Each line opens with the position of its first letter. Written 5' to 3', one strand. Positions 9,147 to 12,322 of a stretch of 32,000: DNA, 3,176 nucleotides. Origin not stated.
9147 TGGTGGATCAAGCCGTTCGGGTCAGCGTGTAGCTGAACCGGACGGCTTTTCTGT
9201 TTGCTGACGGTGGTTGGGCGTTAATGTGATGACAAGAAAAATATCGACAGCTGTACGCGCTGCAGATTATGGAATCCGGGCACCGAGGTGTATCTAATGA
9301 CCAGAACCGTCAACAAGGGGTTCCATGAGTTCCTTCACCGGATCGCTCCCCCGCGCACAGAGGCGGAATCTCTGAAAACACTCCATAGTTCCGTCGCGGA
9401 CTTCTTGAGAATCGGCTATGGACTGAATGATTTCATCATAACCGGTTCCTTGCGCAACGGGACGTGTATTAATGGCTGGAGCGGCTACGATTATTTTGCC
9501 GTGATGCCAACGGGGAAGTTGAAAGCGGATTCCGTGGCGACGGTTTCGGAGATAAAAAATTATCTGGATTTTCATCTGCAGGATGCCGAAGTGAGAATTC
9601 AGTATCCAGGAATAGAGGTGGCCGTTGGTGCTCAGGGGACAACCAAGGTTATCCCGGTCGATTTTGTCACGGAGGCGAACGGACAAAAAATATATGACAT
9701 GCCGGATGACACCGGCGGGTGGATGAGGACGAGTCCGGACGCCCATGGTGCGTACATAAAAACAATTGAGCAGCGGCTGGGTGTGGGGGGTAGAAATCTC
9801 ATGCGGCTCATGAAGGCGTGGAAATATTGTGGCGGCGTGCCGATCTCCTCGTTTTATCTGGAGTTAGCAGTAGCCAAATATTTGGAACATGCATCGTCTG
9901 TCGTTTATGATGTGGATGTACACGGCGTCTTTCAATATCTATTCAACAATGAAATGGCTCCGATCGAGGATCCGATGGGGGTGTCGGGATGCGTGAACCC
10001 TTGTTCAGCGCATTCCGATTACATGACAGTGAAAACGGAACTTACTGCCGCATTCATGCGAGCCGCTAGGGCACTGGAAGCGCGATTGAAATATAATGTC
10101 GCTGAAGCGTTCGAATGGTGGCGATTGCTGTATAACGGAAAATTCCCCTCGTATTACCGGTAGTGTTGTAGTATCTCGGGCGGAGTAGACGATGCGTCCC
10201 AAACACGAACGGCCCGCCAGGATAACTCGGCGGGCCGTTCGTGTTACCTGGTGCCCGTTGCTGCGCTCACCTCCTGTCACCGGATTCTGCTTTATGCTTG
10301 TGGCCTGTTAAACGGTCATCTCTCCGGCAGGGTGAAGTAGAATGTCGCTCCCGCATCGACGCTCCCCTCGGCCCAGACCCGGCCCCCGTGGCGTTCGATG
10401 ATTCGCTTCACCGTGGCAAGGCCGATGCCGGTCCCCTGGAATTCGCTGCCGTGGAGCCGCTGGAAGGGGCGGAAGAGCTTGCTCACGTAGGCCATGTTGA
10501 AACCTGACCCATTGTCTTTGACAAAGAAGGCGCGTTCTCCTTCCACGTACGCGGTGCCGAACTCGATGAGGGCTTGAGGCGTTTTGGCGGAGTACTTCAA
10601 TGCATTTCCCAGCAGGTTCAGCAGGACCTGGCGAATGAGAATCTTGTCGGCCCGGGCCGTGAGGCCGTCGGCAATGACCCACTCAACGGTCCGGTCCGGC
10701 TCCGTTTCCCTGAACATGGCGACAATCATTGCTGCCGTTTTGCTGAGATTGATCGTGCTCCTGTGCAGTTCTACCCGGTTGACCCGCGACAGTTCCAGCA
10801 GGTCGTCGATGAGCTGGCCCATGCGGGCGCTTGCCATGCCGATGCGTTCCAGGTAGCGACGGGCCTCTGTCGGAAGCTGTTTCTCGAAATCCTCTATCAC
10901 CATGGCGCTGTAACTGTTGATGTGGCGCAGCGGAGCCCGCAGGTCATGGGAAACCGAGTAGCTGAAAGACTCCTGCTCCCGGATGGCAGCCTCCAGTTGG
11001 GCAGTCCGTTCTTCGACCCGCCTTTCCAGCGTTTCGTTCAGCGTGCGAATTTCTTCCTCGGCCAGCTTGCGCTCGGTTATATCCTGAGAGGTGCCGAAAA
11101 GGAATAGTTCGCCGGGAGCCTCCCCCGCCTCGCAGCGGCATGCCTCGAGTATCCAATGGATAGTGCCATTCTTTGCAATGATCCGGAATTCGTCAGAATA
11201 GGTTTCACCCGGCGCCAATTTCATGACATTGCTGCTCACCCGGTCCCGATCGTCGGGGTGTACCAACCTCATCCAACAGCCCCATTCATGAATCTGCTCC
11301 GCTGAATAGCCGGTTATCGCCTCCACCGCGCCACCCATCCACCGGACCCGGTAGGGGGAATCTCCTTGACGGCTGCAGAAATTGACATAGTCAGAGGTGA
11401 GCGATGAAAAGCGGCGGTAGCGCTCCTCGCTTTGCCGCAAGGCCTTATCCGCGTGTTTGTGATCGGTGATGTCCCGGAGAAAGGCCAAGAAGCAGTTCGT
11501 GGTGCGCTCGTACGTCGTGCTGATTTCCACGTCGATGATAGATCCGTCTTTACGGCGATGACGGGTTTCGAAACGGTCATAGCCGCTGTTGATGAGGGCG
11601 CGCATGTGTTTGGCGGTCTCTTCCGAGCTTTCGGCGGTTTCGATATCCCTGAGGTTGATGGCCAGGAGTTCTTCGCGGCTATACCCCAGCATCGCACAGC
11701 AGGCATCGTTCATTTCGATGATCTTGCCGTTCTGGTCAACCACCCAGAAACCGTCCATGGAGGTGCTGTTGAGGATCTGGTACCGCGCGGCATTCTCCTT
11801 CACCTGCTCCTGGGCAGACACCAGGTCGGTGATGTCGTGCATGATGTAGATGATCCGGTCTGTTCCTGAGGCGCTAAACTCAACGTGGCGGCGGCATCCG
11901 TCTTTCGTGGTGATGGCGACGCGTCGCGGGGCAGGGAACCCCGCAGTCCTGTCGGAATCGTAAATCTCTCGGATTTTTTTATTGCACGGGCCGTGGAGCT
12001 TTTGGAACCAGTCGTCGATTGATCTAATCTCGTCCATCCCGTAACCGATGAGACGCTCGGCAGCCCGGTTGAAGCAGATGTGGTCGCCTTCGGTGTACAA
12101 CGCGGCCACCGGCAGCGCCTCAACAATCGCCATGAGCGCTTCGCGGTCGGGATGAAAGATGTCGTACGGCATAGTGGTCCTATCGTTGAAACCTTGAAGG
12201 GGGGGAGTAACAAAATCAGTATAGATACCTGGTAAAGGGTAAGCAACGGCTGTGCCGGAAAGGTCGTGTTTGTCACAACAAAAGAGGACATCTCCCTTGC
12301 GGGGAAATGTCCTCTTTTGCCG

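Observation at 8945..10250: Low-GC insert inside the nif cluster encoding an orphan CD-NTase/SMODS-like nucleotidyltransferase with an incomplete catalytic motif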

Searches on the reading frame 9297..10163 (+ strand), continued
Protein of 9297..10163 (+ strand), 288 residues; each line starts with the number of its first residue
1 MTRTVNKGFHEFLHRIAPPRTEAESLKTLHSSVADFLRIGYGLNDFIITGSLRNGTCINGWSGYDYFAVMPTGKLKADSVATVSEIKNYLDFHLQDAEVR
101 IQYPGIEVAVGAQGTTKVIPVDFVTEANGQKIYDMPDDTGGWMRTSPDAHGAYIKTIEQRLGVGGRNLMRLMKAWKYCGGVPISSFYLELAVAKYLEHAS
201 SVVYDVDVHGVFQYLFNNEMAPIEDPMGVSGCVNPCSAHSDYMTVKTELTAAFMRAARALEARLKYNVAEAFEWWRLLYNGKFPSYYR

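Call 67: search_protein_families(library=pfam, proteins=[L006:3-899:-, L006:962-1165:-, L001:6347-7621:+], max_evalue=10)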
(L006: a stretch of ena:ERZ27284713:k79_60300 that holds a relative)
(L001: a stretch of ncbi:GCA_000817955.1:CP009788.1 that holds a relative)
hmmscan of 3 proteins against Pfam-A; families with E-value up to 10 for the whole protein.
L006:3-899:- (299 aa): 0 families

L006:962-1165:- (67 aa): 1 family
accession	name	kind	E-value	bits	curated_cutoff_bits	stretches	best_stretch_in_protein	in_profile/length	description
PF23536.1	TraK_C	-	0.16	12.5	28.5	1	8-37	44-73/110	TraK C-terminal domain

L001:6347-7621:+ (424 aa): 0 families

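Call 68: search_solved_structures(query=L001:6347-7621:+, max_evalue=10, show_alignments=1)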
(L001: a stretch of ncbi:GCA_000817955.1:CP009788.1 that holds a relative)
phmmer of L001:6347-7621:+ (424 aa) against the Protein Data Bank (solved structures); distinct sequences matched with E-value up to 10: 0.

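Call 69: search_solved_structures(query=A4, max_evalue=0.001, show_alignments=4)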
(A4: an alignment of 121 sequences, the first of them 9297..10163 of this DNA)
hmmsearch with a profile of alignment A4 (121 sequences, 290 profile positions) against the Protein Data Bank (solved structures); distinct sequences matched with E-value up to 0.001: 7.
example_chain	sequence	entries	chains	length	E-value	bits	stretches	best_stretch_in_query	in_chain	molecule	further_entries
6p82_A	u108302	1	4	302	3.8e-30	108.5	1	4-286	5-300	Nucleotidyltransferase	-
6p8u_A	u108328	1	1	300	4.4e-30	108.3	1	4-286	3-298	Nucleotidyltransferase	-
6p8j_C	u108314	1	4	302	1.3e-28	103.5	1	4-286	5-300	Nucleotidyltransferase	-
9sa4_A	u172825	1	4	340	2.9e-09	40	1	6-287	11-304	CD-NTase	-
9sa5_A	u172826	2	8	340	6e-09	39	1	6-287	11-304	CD-NTase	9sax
6p80_A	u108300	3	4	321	1.7e-07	34.2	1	24-223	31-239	E. coli MS115-1 NucC | E. coli MS115-1 CdnC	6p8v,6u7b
9ntn_G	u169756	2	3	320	7.5e-05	25.5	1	46-266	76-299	CdnD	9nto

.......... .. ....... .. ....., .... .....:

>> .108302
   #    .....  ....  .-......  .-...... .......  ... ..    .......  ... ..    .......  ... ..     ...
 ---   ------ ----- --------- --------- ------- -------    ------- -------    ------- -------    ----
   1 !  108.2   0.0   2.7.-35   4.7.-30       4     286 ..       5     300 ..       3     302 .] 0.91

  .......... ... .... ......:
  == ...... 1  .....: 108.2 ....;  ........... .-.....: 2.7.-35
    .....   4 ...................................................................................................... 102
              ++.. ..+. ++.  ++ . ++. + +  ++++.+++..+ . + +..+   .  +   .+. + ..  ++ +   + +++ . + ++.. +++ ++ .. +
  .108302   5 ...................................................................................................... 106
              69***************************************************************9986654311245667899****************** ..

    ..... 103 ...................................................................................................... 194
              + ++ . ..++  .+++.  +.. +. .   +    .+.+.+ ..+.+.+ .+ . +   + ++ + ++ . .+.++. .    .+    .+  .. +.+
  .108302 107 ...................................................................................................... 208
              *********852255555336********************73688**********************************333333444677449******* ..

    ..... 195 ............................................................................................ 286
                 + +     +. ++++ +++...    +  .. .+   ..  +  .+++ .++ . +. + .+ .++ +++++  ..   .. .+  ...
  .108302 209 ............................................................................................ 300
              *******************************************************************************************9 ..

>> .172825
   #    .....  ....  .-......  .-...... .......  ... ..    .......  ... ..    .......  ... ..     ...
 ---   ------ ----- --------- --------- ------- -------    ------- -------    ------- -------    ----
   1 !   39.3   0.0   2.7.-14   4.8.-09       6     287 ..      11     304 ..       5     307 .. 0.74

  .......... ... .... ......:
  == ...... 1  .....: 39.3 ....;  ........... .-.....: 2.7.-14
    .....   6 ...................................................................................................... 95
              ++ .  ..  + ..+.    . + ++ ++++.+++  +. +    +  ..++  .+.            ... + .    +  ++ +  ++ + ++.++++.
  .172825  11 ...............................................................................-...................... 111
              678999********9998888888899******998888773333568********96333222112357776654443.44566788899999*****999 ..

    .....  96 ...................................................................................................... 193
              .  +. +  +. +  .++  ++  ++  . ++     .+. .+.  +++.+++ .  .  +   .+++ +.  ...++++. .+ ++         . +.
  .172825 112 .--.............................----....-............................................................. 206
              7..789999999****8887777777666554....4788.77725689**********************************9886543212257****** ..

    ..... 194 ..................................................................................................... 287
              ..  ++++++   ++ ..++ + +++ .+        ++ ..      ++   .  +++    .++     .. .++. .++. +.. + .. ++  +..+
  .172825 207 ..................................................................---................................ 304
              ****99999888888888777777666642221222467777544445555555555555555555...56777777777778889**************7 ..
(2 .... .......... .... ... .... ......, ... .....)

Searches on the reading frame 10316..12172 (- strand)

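Call 61: search_protein_families(library=pfam, proteins=[window:10316-12172:-], max_evalue=0.001)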
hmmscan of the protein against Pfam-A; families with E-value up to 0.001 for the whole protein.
window:10316-12172:- (618 aa): 8 families
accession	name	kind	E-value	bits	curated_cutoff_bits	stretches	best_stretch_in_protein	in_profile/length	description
PF13426.13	PAS_9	-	5.6e-27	94.5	27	2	140-237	2-103/103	PAS domain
PF08447.18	PAS_3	-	7.2e-26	90.7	25.6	2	281-346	6-73/89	PAS fold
PF02518.31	HATPase_c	-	2.2e-22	80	26.4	1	509-617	2-109/111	Histidine kinase-, DNA gyrase B-, and HSP90-like ATPase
PF00989.32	PAS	-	2e-17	63.7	22.6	1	133-235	6-113/113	PAS fold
PF13188.13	PAS_8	-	7e-12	45.2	21.8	1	137-177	9-50/65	PAS domain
PF00512.31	HisKA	-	4.4e-11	43.1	26.9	1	400-464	2-63/66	His Kinase A (phospho-acceptor) domain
PF08448.16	PAS_4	-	4.6e-11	43.4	23.1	1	138-237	4-107/110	PAS fold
PF12860.13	PAS_7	-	0.00035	21.1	27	0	140-242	6-114/115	PAS fold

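Call 62: search_protein_families(library=padloc, proteins=[window:10316-12172:-], max_evalue=0.001)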
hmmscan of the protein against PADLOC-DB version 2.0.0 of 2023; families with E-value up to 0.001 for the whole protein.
window:10316-12172:- (618 aa): 0 families
